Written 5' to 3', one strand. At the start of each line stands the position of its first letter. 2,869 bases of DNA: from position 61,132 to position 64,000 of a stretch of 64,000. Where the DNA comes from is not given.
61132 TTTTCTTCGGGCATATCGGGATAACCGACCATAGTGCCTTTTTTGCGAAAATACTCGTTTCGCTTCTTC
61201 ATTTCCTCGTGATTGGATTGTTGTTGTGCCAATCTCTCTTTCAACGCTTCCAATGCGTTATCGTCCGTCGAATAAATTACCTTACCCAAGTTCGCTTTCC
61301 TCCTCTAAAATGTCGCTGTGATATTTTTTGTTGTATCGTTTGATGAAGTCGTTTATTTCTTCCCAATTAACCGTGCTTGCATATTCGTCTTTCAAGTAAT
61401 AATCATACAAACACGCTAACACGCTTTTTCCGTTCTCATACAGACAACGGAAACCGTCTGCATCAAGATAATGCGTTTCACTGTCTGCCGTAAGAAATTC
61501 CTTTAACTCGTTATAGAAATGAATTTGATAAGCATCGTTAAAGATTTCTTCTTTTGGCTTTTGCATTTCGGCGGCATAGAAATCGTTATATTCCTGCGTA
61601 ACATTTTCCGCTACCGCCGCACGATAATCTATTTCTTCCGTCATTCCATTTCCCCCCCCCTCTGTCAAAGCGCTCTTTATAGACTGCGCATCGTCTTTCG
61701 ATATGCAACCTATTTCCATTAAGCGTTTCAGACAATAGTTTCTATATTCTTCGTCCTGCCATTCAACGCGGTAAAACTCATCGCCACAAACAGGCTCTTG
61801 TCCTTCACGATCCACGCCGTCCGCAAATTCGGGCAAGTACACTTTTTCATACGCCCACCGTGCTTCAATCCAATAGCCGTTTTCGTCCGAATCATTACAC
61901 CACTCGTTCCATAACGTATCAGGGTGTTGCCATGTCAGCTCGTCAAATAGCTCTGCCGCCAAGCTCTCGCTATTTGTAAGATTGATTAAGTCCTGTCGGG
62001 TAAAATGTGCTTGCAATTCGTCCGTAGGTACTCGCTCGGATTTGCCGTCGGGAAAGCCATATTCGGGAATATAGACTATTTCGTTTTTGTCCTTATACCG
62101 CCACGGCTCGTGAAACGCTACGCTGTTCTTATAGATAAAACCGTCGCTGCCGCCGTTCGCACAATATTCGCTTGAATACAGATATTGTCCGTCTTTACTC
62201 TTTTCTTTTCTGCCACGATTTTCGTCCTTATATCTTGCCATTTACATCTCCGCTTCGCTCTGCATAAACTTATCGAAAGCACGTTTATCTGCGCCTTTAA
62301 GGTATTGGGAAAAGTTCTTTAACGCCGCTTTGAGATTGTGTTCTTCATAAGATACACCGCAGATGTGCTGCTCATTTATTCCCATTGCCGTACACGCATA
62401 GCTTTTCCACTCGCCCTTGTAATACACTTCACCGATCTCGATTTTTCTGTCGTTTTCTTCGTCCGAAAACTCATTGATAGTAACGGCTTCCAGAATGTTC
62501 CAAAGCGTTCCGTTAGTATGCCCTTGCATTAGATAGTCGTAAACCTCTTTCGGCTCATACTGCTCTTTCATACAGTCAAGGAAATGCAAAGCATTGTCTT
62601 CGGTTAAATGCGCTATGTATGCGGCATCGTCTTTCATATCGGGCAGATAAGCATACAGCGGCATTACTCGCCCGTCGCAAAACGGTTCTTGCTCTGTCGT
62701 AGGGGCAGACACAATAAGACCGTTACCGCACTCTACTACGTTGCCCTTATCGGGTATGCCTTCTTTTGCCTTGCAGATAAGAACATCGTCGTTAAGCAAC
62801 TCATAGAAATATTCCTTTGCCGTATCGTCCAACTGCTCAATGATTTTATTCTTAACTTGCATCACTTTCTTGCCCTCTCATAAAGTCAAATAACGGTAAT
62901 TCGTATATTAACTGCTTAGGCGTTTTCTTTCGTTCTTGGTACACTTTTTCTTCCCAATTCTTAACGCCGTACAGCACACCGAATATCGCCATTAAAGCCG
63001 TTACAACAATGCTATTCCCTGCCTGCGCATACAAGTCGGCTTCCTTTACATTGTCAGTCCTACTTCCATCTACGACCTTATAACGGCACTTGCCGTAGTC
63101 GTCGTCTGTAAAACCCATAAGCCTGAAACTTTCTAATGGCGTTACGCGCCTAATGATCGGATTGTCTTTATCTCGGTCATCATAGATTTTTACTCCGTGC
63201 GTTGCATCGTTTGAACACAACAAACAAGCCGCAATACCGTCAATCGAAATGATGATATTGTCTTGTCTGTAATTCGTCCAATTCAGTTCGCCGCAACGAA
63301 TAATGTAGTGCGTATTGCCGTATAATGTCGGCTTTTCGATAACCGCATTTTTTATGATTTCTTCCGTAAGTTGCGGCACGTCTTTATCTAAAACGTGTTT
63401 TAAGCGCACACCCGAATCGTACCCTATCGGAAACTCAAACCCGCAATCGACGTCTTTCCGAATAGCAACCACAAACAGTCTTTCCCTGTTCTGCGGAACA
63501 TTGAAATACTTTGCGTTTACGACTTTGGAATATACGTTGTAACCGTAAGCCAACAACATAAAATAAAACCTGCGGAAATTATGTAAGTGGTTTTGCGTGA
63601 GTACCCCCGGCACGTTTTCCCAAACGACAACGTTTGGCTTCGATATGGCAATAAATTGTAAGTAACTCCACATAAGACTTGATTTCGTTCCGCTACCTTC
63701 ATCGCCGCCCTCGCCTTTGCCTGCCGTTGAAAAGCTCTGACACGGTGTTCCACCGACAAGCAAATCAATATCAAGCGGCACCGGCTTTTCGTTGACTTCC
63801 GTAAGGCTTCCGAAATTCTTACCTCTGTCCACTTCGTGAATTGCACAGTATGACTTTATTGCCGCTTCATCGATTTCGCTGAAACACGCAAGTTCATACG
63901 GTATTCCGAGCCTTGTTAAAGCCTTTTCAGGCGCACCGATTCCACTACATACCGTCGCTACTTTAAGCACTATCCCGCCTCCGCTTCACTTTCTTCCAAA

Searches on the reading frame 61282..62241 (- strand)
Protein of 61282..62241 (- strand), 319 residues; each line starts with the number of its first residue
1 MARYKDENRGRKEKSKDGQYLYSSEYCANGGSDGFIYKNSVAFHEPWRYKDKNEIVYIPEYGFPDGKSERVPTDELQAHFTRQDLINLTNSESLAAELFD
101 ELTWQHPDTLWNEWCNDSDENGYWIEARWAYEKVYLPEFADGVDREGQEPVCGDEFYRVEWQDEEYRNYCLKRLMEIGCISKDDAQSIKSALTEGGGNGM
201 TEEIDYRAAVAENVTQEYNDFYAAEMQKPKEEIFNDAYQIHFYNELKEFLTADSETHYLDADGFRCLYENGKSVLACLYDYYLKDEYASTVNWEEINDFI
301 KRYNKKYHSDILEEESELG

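Call 52: search_protein_families(library=pfam, proteins=[window:61282-62241:-], max_evalue=0.001)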
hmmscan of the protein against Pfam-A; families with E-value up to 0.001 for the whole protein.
window:61282-62241:- (319 aa): 1 family
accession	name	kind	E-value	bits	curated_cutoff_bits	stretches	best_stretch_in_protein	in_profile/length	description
PF12959.12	DUF3848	-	0.00042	20.8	30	1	208-301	3-88/95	Protein of unknown function (DUF3848)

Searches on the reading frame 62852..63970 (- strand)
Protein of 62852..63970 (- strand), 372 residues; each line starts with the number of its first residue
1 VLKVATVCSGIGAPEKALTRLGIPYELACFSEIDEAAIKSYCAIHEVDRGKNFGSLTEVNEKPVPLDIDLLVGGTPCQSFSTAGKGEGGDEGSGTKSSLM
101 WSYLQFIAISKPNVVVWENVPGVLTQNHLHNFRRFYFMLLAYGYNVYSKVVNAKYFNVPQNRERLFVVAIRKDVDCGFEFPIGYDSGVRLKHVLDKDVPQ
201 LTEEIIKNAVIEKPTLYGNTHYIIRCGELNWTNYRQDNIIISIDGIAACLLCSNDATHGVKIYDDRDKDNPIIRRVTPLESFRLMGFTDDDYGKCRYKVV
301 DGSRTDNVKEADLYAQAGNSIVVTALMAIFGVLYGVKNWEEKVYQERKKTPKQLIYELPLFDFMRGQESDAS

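Call 52: search_protein_families(library=pfam, proteins=[window:62852-63970:-], max_evalue=0.001)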
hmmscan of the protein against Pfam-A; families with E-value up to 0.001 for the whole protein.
window:62852-63970:- (372 aa): 1 family
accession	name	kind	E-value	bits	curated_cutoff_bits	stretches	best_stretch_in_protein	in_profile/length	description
PF00145.23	DNA_methylase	-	1.1e-51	176.6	22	1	3-332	2-321/324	C-5 cytosine-specific DNA methylase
